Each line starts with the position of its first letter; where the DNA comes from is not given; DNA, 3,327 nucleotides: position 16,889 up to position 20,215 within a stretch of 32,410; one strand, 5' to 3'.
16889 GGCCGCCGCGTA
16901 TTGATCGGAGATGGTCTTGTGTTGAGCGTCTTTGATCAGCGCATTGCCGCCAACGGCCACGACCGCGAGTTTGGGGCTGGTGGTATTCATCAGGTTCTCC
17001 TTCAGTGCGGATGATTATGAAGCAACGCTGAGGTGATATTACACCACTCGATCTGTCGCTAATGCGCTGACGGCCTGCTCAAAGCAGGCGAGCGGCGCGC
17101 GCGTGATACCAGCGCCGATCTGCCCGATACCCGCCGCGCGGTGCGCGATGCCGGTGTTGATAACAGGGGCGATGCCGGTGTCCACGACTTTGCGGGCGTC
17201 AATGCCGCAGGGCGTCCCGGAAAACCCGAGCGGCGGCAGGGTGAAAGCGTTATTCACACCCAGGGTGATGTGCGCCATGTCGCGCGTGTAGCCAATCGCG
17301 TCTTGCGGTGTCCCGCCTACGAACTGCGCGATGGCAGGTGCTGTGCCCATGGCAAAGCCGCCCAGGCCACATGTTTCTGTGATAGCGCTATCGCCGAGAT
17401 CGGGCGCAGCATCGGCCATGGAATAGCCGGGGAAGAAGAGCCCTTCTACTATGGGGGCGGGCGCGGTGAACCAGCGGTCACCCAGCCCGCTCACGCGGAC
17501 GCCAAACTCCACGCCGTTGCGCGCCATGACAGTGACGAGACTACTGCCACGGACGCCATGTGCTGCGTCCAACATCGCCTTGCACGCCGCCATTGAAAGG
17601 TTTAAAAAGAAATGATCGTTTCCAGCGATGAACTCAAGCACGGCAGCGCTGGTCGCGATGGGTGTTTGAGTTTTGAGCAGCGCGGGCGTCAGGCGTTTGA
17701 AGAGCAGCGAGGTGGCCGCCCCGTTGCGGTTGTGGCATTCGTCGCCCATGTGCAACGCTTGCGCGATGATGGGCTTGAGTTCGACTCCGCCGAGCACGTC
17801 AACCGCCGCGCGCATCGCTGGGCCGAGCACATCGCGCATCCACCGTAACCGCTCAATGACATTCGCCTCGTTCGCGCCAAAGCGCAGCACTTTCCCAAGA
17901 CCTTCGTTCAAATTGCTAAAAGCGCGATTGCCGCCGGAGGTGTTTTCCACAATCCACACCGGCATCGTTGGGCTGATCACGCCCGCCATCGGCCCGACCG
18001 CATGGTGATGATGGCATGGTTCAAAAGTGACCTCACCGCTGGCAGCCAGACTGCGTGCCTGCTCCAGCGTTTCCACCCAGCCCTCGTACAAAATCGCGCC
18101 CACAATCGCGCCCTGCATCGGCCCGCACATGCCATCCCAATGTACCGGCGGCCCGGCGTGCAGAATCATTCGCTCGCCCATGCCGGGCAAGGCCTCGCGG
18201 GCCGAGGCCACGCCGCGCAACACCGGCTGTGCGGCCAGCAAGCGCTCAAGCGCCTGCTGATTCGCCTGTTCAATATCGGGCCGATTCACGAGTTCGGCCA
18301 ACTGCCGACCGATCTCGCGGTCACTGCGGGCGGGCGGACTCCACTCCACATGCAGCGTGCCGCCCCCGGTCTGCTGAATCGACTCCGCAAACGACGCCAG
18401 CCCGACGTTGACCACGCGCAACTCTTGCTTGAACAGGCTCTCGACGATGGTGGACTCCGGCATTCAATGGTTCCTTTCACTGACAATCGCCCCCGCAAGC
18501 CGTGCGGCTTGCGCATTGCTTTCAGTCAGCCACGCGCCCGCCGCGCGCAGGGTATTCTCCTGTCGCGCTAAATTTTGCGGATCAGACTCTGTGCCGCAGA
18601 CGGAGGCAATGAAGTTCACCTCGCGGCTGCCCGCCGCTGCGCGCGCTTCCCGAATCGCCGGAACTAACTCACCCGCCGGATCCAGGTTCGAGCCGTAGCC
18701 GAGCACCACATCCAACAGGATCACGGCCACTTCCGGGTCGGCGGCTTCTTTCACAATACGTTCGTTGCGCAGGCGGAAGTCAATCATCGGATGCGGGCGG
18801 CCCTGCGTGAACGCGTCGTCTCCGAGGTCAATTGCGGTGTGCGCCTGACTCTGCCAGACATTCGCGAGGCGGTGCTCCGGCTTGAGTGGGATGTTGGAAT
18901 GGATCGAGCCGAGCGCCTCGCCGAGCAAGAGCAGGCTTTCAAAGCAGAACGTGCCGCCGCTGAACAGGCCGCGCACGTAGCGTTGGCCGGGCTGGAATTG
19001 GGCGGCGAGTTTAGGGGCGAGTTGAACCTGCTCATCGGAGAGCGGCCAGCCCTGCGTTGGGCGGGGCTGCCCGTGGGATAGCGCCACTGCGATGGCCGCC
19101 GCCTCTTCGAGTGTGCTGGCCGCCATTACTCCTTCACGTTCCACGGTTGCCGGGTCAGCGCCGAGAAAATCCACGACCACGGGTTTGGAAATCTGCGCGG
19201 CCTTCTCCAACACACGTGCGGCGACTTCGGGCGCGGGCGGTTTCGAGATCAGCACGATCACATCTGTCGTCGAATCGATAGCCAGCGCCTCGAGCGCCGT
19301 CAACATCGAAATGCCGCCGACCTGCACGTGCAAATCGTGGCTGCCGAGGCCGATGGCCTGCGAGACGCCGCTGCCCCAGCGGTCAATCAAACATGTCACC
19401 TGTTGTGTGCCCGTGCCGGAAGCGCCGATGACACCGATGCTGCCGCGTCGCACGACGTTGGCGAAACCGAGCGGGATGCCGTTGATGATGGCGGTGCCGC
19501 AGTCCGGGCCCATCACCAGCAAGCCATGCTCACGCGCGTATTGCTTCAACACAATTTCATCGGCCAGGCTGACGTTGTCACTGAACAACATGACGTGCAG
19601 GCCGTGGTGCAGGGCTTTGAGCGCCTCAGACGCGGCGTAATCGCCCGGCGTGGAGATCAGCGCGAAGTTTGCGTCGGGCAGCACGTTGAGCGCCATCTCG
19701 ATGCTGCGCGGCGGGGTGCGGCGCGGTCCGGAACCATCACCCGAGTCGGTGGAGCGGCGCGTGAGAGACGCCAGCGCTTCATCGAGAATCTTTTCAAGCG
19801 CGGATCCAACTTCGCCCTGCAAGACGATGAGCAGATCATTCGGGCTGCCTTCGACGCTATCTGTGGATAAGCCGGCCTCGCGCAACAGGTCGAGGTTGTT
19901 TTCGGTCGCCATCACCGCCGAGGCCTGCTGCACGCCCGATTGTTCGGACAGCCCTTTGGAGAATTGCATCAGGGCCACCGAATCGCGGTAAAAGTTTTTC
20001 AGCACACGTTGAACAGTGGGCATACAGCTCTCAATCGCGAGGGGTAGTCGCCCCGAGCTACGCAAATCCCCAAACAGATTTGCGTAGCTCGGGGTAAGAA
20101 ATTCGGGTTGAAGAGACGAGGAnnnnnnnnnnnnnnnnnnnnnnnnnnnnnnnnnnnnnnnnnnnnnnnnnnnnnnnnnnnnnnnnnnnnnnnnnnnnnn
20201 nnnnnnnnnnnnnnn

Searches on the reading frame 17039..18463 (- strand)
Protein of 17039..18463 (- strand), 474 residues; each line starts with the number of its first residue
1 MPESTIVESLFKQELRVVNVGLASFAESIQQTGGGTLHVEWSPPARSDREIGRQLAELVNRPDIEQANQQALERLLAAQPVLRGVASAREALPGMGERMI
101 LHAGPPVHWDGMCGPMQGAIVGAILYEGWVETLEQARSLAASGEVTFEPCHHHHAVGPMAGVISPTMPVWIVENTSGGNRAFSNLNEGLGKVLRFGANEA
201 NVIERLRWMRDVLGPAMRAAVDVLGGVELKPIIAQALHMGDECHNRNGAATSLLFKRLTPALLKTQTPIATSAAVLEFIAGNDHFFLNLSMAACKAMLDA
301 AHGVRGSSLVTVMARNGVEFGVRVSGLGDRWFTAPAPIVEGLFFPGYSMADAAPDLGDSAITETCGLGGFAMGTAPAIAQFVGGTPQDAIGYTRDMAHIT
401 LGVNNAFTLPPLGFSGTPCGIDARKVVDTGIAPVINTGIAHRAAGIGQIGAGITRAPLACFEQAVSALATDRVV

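Call 15: search_protein_families(library=pfam, proteins=[window:17039-18463:-])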
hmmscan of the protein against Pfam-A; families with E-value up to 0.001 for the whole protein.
window:17039-18463:- (474 aa): 1 family
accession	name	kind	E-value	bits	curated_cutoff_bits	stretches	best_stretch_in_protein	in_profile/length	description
PF06545.17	AllG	-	4e-101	337.5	27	1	145-359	1-215/215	Oxamate carbamoyltransferase subunit AllG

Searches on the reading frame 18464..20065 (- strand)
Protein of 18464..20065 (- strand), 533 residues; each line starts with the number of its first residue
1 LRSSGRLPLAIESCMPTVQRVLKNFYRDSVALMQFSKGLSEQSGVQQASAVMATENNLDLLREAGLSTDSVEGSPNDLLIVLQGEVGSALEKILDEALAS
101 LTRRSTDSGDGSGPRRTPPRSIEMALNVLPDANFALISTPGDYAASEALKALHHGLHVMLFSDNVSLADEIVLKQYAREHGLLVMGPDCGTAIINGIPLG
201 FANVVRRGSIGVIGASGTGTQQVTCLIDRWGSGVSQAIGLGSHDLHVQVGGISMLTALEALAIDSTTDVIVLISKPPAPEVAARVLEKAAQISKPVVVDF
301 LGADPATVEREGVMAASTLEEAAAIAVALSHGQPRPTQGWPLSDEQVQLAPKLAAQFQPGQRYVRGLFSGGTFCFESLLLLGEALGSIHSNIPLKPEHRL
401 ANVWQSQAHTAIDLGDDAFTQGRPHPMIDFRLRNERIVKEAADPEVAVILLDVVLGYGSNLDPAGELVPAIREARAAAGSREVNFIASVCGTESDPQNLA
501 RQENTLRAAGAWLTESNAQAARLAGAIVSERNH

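Call 15: search_protein_families(library=pfam, proteins=[window:18464-20065:-])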
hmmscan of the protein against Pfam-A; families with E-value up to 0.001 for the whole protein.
window:18464-20065:- (533 aa): 3 families
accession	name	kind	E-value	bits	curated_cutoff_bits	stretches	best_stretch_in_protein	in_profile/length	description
PF00549.24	Ligase_CoA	-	2.8e-38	131.4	24.5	1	367-527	1-128/128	CoA-ligase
PF02629.25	CoA_binding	-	1.9e-07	32.2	22.3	1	208-300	4-95/97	CoA binding domain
PF13607.11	Succ_CoA_lig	-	0.00029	21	27.4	0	207-321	1-109/138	Succinyl-CoA ligase like flavodoxin domain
